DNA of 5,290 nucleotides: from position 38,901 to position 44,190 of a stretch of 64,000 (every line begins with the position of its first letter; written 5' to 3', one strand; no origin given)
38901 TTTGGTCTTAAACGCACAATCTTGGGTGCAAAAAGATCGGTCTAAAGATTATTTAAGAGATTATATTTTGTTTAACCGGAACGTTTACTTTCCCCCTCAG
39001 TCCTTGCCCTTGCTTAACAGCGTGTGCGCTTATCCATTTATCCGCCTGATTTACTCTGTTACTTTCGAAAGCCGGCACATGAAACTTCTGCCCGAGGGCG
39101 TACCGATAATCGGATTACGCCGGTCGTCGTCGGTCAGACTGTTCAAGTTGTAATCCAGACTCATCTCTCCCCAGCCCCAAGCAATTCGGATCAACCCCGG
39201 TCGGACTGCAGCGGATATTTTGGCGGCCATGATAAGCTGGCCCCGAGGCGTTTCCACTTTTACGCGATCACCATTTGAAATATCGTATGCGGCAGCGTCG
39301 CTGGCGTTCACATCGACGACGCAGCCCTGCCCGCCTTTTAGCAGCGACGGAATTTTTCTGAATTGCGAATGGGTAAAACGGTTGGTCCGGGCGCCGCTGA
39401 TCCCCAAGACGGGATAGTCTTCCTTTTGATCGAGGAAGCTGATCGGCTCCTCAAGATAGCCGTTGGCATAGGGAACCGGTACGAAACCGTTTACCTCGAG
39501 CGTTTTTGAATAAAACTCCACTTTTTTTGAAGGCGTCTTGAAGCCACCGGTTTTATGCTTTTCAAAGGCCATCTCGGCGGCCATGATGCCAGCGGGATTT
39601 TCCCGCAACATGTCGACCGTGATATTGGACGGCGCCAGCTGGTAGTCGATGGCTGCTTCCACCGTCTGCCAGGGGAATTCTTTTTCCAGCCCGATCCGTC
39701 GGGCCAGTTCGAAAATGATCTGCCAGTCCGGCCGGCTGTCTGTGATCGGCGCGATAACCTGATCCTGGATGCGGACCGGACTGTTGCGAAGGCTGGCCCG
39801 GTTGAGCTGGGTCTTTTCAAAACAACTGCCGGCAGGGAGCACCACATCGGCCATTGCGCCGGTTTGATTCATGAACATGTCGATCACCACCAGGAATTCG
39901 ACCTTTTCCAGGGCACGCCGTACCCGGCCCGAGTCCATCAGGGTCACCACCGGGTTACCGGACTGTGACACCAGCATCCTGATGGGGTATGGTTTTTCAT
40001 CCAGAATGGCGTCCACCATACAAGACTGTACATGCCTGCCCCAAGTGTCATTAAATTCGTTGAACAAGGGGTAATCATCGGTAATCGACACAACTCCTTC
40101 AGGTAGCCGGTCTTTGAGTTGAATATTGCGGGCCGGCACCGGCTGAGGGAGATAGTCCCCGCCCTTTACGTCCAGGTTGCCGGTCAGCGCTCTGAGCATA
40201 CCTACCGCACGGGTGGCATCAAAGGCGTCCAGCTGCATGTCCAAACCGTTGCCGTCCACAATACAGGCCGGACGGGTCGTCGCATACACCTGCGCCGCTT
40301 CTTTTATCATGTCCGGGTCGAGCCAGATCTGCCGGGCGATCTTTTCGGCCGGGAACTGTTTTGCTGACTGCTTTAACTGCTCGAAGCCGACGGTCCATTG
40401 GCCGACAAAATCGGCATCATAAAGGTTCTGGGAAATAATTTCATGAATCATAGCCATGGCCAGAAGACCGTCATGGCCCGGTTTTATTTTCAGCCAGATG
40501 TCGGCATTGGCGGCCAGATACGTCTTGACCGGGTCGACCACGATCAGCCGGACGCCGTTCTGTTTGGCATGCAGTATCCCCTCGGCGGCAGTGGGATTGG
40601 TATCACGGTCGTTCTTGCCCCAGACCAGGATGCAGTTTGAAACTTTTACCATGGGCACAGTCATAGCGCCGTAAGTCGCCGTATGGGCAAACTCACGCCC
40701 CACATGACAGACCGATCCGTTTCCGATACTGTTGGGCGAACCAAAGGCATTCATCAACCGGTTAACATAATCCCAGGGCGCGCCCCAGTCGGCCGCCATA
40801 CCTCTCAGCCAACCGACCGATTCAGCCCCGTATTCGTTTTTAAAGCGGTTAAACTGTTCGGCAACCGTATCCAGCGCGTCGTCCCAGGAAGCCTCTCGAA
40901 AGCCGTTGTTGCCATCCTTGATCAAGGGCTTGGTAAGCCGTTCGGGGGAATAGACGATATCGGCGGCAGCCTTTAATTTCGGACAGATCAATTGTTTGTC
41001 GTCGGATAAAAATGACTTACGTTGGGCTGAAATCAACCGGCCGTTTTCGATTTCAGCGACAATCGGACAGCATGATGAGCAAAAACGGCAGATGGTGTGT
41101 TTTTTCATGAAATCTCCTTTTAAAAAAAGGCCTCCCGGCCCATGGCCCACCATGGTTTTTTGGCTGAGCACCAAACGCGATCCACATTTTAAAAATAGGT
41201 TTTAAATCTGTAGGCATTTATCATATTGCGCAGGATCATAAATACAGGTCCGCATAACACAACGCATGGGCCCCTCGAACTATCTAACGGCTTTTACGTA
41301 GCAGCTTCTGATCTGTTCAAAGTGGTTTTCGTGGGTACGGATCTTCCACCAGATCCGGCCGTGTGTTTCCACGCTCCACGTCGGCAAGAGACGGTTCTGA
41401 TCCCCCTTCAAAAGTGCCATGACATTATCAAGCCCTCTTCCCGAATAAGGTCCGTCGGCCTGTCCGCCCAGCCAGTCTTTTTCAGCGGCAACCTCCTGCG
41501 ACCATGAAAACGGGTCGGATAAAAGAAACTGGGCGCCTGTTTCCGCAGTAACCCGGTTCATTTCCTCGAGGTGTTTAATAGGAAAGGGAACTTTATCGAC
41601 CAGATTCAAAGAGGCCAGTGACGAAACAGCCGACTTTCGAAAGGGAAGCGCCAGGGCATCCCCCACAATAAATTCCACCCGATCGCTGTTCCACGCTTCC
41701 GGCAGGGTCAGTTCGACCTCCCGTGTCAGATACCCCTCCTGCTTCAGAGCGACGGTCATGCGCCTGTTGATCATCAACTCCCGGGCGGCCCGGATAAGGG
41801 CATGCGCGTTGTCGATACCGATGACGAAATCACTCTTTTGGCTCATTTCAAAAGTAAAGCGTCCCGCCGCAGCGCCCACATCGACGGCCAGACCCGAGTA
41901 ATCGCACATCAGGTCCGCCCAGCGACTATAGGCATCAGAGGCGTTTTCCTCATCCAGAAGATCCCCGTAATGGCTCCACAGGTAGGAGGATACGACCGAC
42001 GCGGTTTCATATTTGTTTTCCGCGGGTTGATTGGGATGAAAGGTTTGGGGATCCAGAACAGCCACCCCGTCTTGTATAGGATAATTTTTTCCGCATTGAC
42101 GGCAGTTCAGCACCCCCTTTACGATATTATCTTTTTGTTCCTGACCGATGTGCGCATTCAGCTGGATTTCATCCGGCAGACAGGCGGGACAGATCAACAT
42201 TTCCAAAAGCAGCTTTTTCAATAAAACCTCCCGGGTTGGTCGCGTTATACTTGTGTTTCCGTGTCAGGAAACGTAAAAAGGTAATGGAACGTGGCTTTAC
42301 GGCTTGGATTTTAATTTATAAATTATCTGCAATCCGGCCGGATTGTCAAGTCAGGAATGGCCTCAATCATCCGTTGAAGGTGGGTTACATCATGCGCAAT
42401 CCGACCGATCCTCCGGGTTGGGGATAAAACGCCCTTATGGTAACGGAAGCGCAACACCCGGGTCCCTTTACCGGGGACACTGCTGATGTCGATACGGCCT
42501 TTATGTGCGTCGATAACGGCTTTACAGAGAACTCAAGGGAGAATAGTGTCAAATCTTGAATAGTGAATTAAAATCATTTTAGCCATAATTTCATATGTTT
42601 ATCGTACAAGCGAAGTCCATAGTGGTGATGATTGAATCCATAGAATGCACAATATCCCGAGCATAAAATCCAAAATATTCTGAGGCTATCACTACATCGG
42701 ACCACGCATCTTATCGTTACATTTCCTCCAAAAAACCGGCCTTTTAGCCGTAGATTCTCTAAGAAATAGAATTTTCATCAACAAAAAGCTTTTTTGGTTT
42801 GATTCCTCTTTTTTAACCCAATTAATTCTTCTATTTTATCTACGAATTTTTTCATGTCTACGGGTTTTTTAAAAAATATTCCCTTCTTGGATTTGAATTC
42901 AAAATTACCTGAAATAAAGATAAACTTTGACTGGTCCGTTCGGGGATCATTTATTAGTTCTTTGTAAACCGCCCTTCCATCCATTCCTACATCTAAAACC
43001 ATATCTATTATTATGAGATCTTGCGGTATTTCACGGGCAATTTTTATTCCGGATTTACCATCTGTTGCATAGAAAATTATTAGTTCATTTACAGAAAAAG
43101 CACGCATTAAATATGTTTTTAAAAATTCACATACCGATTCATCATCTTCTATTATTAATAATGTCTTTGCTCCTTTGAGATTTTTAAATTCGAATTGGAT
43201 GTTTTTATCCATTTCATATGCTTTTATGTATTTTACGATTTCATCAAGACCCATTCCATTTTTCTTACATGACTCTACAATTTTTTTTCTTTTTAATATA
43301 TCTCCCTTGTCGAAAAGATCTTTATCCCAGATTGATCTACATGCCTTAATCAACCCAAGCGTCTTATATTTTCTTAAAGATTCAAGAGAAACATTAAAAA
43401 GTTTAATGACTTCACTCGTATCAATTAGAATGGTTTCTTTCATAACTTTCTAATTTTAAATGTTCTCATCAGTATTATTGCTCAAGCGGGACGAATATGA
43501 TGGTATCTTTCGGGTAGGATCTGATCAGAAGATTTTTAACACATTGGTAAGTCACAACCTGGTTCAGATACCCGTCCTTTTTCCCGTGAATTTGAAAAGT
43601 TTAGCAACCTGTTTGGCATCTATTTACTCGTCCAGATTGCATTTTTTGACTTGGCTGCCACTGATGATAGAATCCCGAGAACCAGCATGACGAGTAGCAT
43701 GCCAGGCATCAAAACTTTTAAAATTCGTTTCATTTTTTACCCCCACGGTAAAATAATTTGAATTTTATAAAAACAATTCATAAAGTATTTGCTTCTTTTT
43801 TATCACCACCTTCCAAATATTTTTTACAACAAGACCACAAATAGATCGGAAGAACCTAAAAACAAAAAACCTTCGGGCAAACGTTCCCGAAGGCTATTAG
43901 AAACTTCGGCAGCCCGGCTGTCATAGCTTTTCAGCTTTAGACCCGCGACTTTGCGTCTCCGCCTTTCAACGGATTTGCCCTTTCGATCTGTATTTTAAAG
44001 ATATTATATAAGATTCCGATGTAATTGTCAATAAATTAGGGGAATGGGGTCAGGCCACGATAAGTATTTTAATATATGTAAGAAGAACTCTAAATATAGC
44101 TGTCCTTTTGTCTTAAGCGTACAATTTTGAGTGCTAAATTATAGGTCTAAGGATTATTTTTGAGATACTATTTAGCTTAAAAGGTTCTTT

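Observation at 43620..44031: Complete c-di-GMP-I riboswitch unit (promoter, aptamer, terminator) upstream of a mini-ORF and a MerR-receiver hybrid regulator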

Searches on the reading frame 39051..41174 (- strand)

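Call 6: search_protein_families(library=pfam, proteins=[window:39051-41174:-], max_evalue=0.01)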
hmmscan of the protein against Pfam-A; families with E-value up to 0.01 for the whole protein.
window:39051-41174:- (707 aa): 3 families
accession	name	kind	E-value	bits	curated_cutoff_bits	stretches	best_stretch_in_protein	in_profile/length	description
PF00384.28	Molybdopterin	-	3.5e-47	161.6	24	1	79-492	1-352/353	Molybdopterin oxidoreductase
PF01568.27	Molydop_binding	-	1.6e-20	73.6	26.8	1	595-695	6-106/110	Molydopterin dinucleotide binding domain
PF04879.21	Molybdop_Fe4S4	-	0.00039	20.8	22.7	1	24-76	3-55/55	Molybdopterin oxidoreductase Fe4S4 domain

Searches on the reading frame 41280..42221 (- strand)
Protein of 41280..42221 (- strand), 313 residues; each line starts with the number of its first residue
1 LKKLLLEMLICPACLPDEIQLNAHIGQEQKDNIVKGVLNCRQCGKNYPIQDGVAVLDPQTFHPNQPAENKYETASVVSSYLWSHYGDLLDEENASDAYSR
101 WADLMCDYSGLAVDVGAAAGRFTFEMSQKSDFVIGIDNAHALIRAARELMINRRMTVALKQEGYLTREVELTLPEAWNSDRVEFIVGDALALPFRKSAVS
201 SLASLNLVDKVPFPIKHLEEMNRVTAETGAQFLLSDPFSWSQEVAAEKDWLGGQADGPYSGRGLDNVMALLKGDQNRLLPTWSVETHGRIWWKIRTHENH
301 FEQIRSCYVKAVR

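Call 6: search_protein_families(library=pfam, proteins=[window:41280-42221:-], max_evalue=0.01)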
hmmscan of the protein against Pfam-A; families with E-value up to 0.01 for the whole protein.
window:41280-42221:- (313 aa): 5 families
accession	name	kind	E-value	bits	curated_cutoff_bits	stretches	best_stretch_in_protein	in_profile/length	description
PF13847.12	Methyltransf_31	-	4.1e-08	33.5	27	1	113-150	8-48/145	Methyltransferase domain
PF03966.22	Trm112p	-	6.6e-08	32.8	22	1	2-52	1-40/40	Trm112p-like protein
PF08241.18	Methyltransf_11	-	3.2e-07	31.3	21.2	1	113-230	1-92/95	Methyltransferase domain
PF13649.12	Methyltransf_25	-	7.8e-07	30.1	27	1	113-160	2-51/97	Methyltransferase domain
PF24675.1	NpmA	-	0.0045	16.7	60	1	100-142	15-59/214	16S rRNA (adenine(1408)-N(1))-methyltransferase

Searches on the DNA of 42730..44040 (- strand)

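Call 12: search_rna_families(sources=[L001, L002, L003, L004, L005, L006, L007, L008, L009, L010, L011, L012, L013], threshold=gathering)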
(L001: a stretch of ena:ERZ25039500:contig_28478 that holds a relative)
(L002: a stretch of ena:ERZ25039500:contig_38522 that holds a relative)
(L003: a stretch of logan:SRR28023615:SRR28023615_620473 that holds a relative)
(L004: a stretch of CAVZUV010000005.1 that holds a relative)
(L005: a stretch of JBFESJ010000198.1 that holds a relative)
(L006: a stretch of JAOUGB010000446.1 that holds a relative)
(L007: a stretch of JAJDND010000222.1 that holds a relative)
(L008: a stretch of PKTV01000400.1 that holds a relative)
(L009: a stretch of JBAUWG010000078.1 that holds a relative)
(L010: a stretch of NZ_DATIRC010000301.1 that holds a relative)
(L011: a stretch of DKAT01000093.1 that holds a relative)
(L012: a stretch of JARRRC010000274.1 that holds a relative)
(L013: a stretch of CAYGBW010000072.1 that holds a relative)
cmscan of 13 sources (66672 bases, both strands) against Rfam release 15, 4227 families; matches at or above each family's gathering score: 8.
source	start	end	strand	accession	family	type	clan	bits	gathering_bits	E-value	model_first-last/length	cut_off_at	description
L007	1111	1195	+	RF01051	c-di-GMP-I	Cis-reg; riboswitch;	CL00126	91.8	35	5.7e-17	1-87/87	no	c-di-GMP-I riboswitch aptamer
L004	2452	2536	+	RF01051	c-di-GMP-I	Cis-reg; riboswitch;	CL00126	84.1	35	4.3e-15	1-87/87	no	c-di-GMP-I riboswitch aptamer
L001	9455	9539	+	RF01051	c-di-GMP-I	Cis-reg; riboswitch;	CL00126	83.3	35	6.6e-15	1-87/87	no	c-di-GMP-I riboswitch aptamer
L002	9455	9539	+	RF01051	c-di-GMP-I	Cis-reg; riboswitch;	CL00126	83.3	35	6.6e-15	1-87/87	no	c-di-GMP-I riboswitch aptamer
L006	421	505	+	RF01051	c-di-GMP-I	Cis-reg; riboswitch;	CL00126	82.5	35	1e-14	1-87/87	no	c-di-GMP-I riboswitch aptamer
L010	93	177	+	RF01051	c-di-GMP-I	Cis-reg; riboswitch;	CL00126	82.5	35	1e-14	1-87/87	no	c-di-GMP-I riboswitch aptamer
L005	2461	2545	+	RF01051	c-di-GMP-I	Cis-reg; riboswitch;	CL00126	81.5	35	1.8e-14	1-87/87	no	c-di-GMP-I riboswitch aptamer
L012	2472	2556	+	RF01051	c-di-GMP-I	Cis-reg; riboswitch;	CL00126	73.9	35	1.3e-12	1-87/87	no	c-di-GMP-I riboswitch aptamer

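Call 38: search_rna_families(source=L013, threshold=evalue, max_evalue=1)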
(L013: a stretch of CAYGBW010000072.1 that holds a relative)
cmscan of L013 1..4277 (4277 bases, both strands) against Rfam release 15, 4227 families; matches with E-value up to 1: 0.
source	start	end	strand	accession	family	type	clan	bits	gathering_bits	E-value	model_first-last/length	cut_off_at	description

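Call 43: search_dna_similar(query=window:42730-44040:-, collection=plasmids, mode=distant, max_rows=10)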
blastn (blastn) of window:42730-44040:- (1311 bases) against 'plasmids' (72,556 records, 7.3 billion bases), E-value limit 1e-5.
Records with a match: 1; places in all: 1; records where one place covers at least 80% of the query: 0.
Best place of each record, by identity: 80-90% 1.
By first word of the organism name: Alicyclobacillus 1.
By predicted mobility (MOB-suite, as given by PLSDB): non-mobilizable 1.
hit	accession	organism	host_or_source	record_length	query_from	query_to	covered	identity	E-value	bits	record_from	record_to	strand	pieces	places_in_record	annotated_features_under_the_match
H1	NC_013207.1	Alicyclobacillus acidocaldarius subsp. acidocaldarius DSM ...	-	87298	59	134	6%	81.8%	7e-10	73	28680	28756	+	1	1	none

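Call 44: search_dna_similar(query=window:42730-44040:-, collection=phages, mode=distant, max_rows=10)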
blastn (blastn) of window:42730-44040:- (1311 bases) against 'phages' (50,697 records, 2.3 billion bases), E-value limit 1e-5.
No match.
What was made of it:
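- Tried and rejected: The only hit was an aptamer-only match to an Alicyclobacillus plasmid, and there was no phage match (calls 43, 44).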

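Call 78: search_rna_families(sources=[L101, L102, L103, L110, L014, L094, L096, L097, L098, L099], threshold=gathering)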
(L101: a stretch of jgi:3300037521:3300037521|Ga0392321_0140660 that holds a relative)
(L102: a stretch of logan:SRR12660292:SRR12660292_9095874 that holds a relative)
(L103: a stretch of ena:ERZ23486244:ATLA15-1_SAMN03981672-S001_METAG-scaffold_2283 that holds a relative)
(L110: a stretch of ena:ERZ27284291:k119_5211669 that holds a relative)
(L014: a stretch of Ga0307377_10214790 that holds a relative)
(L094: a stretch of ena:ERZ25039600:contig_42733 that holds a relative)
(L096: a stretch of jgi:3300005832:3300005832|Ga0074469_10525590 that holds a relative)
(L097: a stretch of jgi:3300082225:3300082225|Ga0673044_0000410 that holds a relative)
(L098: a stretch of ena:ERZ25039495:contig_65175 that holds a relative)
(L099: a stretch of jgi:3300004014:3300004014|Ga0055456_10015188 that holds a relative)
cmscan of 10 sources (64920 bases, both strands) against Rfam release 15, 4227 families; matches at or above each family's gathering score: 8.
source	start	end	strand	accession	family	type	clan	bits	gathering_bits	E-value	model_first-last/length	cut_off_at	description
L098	5460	5544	+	RF01051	c-di-GMP-I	Cis-reg; riboswitch;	CL00126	88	35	4.6e-16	1-87/87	no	c-di-GMP-I riboswitch aptamer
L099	26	110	+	RF01051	c-di-GMP-I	Cis-reg; riboswitch;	CL00126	88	35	4.6e-16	1-87/87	no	c-di-GMP-I riboswitch aptamer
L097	5452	5536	+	RF01051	c-di-GMP-I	Cis-reg; riboswitch;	CL00126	87.9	35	4.9e-16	1-87/87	no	c-di-GMP-I riboswitch aptamer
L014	130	214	+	RF01051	c-di-GMP-I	Cis-reg; riboswitch;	CL00126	83.5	35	5.6e-15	1-87/87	no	c-di-GMP-I riboswitch aptamer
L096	482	566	+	RF01051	c-di-GMP-I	Cis-reg; riboswitch;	CL00126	82.5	35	1e-14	1-87/87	no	c-di-GMP-I riboswitch aptamer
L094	5454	5538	+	RF01051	c-di-GMP-I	Cis-reg; riboswitch;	CL00126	81.1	35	2.3e-14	1-87/87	no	c-di-GMP-I riboswitch aptamer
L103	4784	4868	+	RF01051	c-di-GMP-I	Cis-reg; riboswitch;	CL00126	76.5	35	2.9e-13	1-87/87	no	c-di-GMP-I riboswitch aptamer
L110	2540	2624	+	RF01051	c-di-GMP-I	Cis-reg; riboswitch;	CL00126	76.5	35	2.9e-13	1-87/87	no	c-di-GMP-I riboswitch aptamer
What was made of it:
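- All carry the aptamer at 73.9-91.8 bits (calls 12, 78). The two distant homologues of the regulator (41-43% identity; L013 and L101) have no riboswitch (calls 38, 78). Aptamer and gene are always found together (calls 12, 78).
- Tried and rejected: None found in L013 at E <= 1 (call 38), nor in L101 or L102 at the gathering score (call 78).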
